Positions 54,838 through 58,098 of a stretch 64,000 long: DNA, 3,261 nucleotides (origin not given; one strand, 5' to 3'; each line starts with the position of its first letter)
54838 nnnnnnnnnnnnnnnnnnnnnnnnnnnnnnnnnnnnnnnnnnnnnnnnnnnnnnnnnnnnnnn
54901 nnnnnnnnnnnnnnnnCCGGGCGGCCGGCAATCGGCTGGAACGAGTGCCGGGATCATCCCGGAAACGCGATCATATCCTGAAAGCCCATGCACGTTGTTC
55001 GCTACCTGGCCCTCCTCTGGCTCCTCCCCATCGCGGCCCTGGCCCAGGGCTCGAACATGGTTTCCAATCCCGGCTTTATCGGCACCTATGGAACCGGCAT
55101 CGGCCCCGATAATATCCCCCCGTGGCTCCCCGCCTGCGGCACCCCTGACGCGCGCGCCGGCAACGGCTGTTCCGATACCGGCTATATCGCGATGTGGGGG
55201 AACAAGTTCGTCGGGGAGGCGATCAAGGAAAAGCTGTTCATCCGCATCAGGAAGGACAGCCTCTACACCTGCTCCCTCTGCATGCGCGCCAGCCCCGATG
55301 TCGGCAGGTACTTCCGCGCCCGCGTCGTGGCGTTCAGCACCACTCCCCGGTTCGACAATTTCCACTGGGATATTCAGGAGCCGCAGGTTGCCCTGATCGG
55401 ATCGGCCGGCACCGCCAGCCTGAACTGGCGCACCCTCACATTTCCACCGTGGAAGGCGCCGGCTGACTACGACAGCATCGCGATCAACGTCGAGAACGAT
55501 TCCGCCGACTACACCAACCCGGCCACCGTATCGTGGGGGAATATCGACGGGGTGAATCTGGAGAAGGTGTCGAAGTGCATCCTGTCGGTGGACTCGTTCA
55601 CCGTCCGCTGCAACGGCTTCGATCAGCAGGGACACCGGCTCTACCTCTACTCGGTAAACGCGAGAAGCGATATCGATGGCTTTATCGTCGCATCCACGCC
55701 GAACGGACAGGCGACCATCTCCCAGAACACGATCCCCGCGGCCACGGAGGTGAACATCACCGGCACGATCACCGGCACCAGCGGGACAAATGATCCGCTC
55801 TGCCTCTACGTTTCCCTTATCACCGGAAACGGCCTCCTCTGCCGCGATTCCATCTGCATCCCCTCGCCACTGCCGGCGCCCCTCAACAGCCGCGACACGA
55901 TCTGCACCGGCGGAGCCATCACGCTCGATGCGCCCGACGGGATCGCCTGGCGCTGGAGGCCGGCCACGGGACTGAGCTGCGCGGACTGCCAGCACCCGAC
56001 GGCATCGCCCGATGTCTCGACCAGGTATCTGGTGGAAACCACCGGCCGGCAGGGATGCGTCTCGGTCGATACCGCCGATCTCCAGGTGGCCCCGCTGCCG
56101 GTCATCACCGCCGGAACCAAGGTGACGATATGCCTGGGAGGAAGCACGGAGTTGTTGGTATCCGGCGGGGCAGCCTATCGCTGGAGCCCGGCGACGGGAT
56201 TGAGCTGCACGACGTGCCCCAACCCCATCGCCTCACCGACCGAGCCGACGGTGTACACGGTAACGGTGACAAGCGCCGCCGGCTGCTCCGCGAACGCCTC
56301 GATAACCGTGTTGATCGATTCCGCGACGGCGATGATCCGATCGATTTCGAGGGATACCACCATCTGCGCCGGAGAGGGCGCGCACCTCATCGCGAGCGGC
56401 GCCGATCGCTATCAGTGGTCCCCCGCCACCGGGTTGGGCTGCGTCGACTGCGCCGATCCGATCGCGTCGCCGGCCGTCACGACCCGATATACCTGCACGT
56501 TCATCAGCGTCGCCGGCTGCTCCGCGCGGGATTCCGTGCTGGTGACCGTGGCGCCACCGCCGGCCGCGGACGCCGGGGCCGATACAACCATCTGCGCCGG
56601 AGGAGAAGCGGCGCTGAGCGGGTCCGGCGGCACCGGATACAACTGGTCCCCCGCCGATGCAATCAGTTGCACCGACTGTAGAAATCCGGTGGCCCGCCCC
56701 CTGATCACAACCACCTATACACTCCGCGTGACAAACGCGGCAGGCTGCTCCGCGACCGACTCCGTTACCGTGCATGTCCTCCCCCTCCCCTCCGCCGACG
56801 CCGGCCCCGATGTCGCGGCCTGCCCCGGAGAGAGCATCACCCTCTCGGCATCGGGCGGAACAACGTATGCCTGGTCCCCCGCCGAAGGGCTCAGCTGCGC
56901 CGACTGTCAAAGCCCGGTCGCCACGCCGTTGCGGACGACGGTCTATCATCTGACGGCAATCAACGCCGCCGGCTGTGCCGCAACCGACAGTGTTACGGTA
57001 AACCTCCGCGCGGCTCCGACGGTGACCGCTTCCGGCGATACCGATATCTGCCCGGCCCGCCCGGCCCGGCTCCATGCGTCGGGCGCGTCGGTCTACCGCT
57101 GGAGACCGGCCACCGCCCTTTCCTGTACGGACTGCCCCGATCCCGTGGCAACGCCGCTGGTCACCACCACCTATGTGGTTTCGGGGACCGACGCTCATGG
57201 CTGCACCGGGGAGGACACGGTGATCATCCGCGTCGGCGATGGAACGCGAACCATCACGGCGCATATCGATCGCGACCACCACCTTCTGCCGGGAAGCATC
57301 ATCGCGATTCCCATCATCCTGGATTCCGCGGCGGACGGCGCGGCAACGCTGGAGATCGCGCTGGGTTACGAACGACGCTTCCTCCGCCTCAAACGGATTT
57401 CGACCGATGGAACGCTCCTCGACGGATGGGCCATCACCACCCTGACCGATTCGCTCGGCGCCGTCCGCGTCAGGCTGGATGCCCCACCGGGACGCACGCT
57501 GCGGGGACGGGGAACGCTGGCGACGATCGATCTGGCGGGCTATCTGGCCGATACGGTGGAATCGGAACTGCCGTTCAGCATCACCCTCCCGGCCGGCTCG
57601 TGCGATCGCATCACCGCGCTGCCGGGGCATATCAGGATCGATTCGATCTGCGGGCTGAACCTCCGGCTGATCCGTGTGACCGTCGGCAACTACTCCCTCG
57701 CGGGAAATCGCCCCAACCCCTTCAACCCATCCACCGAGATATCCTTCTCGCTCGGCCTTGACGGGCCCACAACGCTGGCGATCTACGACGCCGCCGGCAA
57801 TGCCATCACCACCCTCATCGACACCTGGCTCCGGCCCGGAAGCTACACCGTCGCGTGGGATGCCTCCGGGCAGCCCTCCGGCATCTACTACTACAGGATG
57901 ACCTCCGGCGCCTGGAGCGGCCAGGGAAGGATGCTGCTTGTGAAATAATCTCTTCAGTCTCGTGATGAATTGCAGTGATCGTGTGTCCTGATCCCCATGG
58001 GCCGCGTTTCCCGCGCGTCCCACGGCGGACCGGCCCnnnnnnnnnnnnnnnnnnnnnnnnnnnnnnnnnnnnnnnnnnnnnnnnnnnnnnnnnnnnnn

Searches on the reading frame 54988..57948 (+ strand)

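Call 76: search_protein_families(library=pfam, proteins=[window:54988-57948:+], max_evalue=0.00001)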
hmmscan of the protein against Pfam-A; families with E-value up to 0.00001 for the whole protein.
window:54988-57948:+ (986 aa): 1 family
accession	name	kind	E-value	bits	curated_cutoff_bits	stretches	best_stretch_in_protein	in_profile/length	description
PF19081.6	Ig_7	-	5.8e-16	59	27.3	0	608-676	9-83/84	Ig-like domain CHU_C associated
